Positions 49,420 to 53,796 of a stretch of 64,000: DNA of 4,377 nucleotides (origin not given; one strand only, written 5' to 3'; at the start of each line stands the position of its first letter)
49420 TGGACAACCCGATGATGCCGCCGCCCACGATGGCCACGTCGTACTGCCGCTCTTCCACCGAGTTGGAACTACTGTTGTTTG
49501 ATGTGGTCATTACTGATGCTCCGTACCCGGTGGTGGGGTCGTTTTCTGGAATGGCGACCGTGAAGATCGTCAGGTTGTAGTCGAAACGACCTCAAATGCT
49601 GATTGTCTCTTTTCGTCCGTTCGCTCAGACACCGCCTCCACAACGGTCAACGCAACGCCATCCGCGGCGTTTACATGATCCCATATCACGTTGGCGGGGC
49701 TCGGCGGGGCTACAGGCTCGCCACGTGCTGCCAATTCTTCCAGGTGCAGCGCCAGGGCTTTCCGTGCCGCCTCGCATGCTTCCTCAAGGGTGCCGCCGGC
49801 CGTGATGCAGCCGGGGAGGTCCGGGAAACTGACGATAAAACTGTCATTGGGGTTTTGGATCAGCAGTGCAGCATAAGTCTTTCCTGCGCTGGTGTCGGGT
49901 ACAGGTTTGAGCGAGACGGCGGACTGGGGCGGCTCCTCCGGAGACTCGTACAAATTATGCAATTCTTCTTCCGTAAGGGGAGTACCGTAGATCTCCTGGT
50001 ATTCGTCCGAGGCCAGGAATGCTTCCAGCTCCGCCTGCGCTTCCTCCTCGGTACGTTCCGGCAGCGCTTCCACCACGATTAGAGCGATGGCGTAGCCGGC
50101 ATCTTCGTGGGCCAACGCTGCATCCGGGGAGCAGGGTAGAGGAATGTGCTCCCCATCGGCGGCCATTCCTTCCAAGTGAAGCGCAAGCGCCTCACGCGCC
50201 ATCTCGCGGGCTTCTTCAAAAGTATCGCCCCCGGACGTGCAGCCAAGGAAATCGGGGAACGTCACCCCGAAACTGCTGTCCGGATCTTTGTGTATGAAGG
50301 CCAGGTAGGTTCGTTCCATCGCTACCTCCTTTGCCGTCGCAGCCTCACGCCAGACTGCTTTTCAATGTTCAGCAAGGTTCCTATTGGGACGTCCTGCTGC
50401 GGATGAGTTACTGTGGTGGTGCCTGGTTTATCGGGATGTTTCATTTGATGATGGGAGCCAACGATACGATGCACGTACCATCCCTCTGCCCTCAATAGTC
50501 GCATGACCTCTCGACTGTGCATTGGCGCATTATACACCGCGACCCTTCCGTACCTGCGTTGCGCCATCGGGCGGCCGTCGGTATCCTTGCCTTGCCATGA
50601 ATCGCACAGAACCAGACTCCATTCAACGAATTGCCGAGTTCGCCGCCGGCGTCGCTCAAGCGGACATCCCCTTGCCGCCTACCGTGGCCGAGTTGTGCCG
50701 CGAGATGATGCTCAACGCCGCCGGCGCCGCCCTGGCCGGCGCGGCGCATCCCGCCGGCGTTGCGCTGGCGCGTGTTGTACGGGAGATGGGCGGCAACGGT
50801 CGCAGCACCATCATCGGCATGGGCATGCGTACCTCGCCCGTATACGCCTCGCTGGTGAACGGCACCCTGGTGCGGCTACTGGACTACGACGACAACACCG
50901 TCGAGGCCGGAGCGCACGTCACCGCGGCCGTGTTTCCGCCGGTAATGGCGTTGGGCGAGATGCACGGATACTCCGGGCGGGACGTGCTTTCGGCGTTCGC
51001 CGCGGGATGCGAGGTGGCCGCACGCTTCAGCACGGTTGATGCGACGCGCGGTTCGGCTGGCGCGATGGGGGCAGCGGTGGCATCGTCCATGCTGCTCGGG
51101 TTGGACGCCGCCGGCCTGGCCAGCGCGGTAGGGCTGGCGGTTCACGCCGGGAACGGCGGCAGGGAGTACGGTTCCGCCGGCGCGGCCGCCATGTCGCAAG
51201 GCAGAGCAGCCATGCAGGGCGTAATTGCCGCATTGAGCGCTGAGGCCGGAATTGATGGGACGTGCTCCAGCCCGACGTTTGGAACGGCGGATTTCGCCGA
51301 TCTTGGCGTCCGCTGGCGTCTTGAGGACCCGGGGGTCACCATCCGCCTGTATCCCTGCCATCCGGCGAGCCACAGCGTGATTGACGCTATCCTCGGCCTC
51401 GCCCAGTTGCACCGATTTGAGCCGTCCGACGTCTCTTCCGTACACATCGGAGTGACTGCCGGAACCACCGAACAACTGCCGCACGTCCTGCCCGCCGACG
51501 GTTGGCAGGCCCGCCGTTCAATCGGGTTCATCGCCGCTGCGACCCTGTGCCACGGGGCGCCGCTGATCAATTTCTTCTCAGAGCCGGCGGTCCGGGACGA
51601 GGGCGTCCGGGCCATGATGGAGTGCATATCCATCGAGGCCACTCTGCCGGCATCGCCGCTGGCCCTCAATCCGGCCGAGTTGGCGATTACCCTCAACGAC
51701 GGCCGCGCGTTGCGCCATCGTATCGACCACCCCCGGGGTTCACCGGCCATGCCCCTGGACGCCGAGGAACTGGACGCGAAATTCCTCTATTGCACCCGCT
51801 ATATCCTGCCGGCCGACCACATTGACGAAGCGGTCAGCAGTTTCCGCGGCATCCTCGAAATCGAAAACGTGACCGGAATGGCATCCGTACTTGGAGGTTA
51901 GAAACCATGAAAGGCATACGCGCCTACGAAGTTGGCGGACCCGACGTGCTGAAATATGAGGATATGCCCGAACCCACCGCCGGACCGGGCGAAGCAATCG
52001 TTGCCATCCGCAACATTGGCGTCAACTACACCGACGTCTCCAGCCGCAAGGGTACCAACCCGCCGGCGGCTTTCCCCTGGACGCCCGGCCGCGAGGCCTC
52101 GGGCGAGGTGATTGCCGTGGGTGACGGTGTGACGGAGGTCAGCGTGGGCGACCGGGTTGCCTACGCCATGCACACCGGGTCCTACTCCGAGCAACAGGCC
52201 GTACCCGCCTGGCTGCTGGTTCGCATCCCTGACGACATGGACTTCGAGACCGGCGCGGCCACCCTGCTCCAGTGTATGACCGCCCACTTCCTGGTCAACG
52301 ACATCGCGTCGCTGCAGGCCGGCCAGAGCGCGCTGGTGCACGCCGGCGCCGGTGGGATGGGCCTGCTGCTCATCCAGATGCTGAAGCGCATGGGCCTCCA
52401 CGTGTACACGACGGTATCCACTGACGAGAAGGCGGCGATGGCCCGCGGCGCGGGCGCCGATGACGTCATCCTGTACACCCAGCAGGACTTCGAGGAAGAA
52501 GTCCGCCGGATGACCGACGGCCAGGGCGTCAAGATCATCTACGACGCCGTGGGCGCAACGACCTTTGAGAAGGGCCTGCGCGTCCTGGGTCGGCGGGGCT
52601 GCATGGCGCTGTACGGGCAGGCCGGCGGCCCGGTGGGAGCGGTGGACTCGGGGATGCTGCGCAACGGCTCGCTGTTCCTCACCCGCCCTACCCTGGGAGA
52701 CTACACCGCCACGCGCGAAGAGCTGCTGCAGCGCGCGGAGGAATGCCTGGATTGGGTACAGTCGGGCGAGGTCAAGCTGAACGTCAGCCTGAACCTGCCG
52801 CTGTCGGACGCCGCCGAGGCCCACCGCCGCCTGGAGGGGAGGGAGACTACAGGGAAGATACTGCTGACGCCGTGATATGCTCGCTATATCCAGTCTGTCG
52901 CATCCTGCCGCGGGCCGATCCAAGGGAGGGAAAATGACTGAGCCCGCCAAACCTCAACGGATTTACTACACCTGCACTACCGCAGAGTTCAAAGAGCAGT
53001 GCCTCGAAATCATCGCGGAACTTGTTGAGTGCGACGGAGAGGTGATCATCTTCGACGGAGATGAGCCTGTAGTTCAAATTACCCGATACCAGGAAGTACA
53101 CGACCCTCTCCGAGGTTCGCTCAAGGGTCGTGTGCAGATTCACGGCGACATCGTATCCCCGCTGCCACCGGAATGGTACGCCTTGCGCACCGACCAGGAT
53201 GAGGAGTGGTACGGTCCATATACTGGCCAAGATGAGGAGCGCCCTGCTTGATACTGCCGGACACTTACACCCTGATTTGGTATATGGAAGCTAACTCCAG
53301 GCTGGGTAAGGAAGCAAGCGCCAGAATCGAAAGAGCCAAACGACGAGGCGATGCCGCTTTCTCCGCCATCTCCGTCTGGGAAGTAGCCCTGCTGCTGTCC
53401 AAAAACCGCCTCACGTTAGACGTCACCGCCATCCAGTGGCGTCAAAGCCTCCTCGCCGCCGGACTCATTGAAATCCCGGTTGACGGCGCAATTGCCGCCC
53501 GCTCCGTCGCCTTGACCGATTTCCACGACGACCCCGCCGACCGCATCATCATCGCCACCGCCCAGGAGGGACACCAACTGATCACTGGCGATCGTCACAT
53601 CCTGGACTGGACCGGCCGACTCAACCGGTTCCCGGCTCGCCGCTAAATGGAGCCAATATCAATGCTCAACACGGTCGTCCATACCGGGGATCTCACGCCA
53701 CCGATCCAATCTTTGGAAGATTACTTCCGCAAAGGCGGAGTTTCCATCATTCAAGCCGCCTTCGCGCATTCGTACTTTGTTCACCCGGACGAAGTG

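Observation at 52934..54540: AT-richer three-gene module: phd-type antitoxin, PIN toxin and an abutting 297-aa orphan protein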

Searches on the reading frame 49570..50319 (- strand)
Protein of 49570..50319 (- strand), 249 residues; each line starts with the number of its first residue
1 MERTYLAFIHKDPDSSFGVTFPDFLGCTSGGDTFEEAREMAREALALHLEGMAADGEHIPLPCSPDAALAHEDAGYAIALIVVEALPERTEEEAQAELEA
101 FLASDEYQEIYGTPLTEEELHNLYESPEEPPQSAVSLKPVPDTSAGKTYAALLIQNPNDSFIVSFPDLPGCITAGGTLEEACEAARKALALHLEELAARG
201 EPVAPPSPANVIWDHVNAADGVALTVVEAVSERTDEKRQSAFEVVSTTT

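Call 3: search_protein_families(library=pfam, proteins=[window:49570-50319:-], max_evalue=0.1)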
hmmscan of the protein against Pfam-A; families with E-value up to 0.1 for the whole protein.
window:49570-50319:- (249 aa): 3 families
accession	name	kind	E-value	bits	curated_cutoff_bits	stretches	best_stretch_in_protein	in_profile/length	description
PF15919.11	HicB_lk_antitox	-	1.4e-34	119.3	27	2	5-83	1-80/123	HicB_like antitoxin of bacterial toxin-antitoxin system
PF21748.3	UPF0150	-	5.6e-06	26.6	27.3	1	157-193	17-53/64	UPF0150-like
PF24113.1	DUF7387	-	0.0012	19.6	27.9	0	26-51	32-57/85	Family of unknown function (DUF7387)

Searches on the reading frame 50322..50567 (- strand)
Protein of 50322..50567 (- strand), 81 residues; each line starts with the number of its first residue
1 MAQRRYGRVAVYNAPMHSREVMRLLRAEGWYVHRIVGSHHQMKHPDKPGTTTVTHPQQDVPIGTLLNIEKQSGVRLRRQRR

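Call 3: search_protein_families(library=pfam, proteins=[window:50322-50567:-], max_evalue=0.1)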
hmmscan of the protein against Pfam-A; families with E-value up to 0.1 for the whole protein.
window:50322-50567:- (81 aa): 2 families
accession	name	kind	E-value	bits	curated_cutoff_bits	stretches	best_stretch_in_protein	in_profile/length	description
PF07927.17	HicA_toxin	-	4.4e-20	72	27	1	18-74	1-58/58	HicA toxin of bacterial toxin-antitoxin,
PF01870.24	Hjc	-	0.036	14.4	21.1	1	19-43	4-28/93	Archaeal holliday junction resolvase (hjc)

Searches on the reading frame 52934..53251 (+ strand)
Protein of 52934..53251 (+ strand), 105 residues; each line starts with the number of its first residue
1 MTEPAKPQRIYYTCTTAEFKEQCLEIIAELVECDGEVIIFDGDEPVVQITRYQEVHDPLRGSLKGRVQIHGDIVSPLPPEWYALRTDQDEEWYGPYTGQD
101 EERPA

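Call 3: search_protein_families(library=pfam, proteins=[window:52934-53251:+], max_evalue=0.1)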
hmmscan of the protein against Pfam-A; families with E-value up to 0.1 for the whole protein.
window:52934-53251:+ (105 aa): 0 families

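Call 4: search_protein_families(library=ncbifam, proteins=[window:52934-53251:+], max_evalue=0.1)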
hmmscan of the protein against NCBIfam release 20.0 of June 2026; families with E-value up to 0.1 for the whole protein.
window:52934-53251:+ (105 aa): 1 family
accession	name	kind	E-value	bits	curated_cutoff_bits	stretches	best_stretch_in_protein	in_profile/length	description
TIGR04084.1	rSAM_AF0577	subfamily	0.022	13.7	225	1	27-82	34-89/347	TIGR04084 family radical SAM/SPASM domain-containing protein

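Call 5: search_protein_families(library=padloc, proteins=[window:52934-53251:+], max_evalue=0.1)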
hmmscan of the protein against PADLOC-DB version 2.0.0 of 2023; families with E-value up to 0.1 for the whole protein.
window:52934-53251:+ (105 aa): 0 families

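Call 41: search_solved_structures(query=A5, max_evalue=10, show_alignments=2)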
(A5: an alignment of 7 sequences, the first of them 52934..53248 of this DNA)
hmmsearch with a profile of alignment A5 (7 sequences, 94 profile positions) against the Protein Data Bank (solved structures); distinct sequences matched with E-value up to 10: 8.
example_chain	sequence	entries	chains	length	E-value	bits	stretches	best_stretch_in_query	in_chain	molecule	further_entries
5k7v_A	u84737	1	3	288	0.0041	20.1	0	11-38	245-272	Designed protein HR00C3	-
2ef7_A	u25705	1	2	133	0.017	18.1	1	8-61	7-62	Hypothetical protein ST2348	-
8adn_G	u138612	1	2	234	0.055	16.4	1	35-66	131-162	Proteasome subunit alpha type-1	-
6xeh_A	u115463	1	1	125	0.094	15.7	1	8-59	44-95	DE NOVO DESIGNED OR386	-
3m7v_A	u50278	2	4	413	0.16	15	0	34-55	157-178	Phosphopentomutase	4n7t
6vfh_B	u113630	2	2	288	0.78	12.8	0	11-38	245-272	T33_dn10B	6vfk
1xv2_A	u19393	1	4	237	0.91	12.5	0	13-43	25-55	hypothetical protein, similar to alpha-acetolactate decarboxylase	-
2e1b_A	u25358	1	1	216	1.2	12.1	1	11-55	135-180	216aa long hypothetical alanyl-tRNA synthetase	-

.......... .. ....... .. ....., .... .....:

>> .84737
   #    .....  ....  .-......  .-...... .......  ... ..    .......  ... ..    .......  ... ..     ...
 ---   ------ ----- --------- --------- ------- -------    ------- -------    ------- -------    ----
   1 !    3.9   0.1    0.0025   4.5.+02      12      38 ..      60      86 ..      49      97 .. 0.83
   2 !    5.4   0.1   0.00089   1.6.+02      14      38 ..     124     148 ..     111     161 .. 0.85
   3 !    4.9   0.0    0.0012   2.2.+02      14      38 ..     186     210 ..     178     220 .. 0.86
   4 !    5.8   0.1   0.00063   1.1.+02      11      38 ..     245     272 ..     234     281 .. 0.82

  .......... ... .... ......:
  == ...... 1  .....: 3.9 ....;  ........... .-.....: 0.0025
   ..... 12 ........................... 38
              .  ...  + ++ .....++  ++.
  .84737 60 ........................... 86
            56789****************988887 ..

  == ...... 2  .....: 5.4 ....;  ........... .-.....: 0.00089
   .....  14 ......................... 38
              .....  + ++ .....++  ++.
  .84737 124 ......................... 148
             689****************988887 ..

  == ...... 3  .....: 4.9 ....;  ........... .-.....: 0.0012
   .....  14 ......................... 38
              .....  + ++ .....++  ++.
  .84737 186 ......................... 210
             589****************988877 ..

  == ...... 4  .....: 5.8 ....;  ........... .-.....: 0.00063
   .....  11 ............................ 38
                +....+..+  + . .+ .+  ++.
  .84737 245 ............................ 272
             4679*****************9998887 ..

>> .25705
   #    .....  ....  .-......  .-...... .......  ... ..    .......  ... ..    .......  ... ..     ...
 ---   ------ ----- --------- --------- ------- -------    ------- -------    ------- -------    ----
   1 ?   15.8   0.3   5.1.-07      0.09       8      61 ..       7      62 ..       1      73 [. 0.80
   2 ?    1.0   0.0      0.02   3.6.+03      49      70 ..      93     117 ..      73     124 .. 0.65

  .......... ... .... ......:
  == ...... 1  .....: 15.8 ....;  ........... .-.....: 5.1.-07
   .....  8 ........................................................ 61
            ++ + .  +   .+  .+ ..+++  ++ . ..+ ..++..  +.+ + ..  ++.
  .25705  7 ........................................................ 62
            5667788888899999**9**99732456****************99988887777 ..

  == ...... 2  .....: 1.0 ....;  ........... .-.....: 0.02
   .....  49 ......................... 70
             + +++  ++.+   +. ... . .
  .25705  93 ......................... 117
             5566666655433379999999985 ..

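Call 50: search_protein_families(library=phrogs, proteins=[window:52934-53248:+], max_evalue=0.1)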
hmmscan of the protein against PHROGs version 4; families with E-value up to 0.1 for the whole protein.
window:52934-53248:+ (105 aa): 0 families

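Call 78: find_homologous_proteins(query=A5, max_evalue=0.001)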
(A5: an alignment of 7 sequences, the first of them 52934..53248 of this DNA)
Query A5 (7 sequences) (105 aa, profile of the alignment): 186 proteins with E <= 0.001 among 253 candidates; the best 120 are listed.
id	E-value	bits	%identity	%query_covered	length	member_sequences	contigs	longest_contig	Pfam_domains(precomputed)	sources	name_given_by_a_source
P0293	6.6e-58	210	54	79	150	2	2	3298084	-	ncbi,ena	-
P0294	2.8e-48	179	98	100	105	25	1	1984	-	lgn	-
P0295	1.4e-47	177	93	100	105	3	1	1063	-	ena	-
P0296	3.5e-47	176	73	100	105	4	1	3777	-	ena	-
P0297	4.7e-46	172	65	100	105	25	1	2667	-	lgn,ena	-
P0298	7.3e-46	172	71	100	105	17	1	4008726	-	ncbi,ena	-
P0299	8.6e-46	171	87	100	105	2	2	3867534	-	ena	-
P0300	1.5e-45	171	84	87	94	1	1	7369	-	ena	-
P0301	2.4e-45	170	69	83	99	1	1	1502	-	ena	-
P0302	3.8e-45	169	67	87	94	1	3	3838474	-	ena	-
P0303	1.7e-44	167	79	90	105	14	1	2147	-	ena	-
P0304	5.5e-44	166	65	87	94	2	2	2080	-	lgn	-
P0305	7.2e-44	165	59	86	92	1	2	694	-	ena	-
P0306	1.4e-43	164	73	100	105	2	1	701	-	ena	-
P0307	1.4e-43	164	49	87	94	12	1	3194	-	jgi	jgi:hypothetical protein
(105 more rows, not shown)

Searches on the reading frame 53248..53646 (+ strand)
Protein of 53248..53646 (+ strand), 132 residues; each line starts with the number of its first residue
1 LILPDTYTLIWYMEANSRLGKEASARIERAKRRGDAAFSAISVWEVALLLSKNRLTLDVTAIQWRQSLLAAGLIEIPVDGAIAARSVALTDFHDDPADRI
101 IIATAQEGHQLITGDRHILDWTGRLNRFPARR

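Call 3: search_protein_families(library=pfam, proteins=[window:53248-53646:+], max_evalue=0.1)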
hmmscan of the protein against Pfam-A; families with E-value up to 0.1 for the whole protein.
window:53248-53646:+ (132 aa): 1 family
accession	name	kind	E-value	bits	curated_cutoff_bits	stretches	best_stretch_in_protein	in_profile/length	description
PF01850.27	PIN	-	2.8e-10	41.3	23.6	1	2-118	1-114/120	PIN domain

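Call 4: search_protein_families(library=ncbifam, proteins=[window:53248-53646:+], max_evalue=0.1)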
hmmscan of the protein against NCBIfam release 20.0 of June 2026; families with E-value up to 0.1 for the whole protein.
window:53248-53646:+ (132 aa): 1 family
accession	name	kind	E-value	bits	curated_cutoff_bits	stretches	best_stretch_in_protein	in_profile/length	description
NF000612.0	PRK00019.1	equivalog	0.091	12.4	70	0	100-131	33-64/72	50S ribosomal protein L31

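Call 5: search_protein_families(library=padloc, proteins=[window:53248-53646:+], max_evalue=0.1)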
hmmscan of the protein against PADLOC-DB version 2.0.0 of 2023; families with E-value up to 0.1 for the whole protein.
window:53248-53646:+ (132 aa): 0 families

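Call 42: search_solved_structures(query=window:53248-53643:+, max_evalue=1, show_alignments=1)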
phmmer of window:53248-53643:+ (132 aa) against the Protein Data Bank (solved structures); distinct sequences matched with E-value up to 1: 2.
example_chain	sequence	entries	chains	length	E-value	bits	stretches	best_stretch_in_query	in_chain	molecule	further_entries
5v7q_6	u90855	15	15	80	0.18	15.3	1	95-131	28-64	50S ribosomal protein L31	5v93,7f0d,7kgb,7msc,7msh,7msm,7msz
9bd4_A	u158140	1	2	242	0.35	14.3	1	8-48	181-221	Esterase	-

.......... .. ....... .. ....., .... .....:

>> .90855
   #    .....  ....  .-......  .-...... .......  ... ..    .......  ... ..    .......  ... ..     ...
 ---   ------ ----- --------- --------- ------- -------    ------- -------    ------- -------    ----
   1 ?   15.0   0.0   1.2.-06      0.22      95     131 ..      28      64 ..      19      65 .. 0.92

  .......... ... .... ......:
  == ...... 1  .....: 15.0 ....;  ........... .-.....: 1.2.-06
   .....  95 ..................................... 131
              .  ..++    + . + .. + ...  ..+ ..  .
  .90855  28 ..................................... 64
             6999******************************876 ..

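Call 50: search_protein_families(library=phrogs, proteins=[window:53248-53643:+], max_evalue=0.1)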
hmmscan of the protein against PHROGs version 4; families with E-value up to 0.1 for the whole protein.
window:53248-53643:+ (132 aa): 0 families
